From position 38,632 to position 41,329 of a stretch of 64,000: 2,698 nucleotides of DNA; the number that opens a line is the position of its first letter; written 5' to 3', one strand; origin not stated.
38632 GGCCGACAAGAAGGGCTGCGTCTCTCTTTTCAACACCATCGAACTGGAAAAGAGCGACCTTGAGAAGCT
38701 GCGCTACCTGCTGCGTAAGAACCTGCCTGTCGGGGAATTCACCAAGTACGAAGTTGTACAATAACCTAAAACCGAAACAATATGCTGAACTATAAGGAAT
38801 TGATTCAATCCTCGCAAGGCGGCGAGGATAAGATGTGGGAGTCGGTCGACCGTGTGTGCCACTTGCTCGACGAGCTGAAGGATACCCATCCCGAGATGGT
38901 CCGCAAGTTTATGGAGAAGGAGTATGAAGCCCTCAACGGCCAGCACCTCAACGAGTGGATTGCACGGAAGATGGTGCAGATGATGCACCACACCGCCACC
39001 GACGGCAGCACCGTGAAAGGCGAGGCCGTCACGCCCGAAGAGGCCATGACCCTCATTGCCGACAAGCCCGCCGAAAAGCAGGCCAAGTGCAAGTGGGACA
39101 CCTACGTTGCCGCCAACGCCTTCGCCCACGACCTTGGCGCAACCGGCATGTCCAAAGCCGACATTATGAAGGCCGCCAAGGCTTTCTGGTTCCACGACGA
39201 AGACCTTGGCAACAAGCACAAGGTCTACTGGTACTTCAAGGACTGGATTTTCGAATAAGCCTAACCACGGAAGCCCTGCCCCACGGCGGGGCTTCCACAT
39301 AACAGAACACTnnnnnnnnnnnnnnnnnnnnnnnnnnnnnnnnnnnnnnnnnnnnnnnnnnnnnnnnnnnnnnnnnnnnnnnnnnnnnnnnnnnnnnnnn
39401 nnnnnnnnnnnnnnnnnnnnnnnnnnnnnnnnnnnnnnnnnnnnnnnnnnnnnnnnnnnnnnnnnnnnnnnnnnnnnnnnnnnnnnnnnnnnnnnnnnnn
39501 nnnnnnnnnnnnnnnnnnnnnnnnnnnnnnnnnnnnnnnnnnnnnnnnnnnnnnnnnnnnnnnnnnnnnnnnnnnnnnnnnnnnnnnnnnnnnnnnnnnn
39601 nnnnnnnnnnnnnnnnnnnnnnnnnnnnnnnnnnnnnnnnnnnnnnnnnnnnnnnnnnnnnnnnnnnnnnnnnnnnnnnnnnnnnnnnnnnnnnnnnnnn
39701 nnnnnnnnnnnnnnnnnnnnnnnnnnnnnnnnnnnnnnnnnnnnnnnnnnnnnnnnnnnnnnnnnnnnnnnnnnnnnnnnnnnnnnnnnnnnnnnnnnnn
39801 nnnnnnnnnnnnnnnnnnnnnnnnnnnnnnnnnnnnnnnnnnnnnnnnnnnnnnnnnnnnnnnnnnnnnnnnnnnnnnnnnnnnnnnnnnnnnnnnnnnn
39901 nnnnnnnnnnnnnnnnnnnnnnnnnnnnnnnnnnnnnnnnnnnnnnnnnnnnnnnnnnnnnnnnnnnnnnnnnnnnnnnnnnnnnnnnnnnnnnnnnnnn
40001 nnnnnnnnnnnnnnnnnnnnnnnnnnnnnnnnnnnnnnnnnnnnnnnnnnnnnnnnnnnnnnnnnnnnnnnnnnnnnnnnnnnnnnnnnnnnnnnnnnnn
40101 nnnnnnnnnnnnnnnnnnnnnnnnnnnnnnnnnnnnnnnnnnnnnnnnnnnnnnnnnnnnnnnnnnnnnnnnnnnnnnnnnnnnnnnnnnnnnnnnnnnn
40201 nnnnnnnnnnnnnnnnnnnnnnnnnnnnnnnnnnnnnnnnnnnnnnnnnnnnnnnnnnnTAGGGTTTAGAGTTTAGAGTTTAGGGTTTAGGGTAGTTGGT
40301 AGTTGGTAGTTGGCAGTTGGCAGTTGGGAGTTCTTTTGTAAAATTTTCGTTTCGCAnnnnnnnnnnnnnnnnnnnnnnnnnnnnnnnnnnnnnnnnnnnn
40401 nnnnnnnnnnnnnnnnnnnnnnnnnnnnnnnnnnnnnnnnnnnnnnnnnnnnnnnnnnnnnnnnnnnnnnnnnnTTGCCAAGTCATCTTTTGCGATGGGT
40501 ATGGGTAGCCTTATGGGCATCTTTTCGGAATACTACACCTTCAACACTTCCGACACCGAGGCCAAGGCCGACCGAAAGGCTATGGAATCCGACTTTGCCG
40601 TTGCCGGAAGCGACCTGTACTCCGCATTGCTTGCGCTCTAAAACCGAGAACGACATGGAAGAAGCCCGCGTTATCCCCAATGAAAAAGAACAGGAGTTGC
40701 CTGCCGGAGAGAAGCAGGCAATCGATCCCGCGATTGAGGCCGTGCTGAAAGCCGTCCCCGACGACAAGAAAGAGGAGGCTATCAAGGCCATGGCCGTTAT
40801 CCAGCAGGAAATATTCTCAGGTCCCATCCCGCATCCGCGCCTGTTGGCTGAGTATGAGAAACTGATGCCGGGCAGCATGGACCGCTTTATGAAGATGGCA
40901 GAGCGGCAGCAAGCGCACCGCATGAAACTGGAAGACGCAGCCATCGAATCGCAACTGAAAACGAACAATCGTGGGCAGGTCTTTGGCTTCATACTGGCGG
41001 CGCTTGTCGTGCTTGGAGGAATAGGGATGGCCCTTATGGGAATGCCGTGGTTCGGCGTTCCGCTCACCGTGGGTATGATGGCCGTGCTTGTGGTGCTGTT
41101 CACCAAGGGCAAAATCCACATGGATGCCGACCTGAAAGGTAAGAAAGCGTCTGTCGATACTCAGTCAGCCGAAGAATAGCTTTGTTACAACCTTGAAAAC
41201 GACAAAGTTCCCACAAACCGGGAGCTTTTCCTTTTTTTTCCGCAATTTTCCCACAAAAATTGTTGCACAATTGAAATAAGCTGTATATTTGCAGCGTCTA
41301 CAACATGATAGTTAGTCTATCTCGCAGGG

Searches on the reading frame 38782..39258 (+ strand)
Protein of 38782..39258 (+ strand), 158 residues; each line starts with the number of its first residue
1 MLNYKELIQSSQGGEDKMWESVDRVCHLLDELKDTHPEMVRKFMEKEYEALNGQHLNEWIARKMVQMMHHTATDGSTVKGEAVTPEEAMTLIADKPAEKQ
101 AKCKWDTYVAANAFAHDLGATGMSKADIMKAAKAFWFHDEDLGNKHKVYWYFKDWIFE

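Call 12: search_protein_families(library=phrogs, proteins=[window:38782-39258:+], max_evalue=0.001)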
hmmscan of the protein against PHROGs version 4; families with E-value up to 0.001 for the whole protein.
window:38782-39258:+ (158 aa): 0 families

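Call 17: search_protein_families(library=pfam, proteins=[window:38782-39258:+], max_evalue=0.01)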
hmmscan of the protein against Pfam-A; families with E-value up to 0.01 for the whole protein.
window:38782-39258:+ (158 aa): 1 family
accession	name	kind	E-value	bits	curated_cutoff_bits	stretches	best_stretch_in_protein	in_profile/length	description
PF25223.1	DUF7841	-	4.4e-11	43.5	25.2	1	44-153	4-114/114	Domain of unknown function (DUF7841)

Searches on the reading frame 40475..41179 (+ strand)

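Call 72: search_protein_families(library=pfam, proteins=[window:40475-41179:+], max_evalue=0.001)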
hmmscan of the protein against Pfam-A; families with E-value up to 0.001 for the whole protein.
window:40475-41179:+ (234 aa): 1 family
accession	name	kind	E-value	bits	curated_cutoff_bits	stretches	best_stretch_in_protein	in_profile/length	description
PF10097.14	DUF2335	-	1.5e-15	57.3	25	1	119-168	1-50/50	Predicted membrane protein (DUF2335)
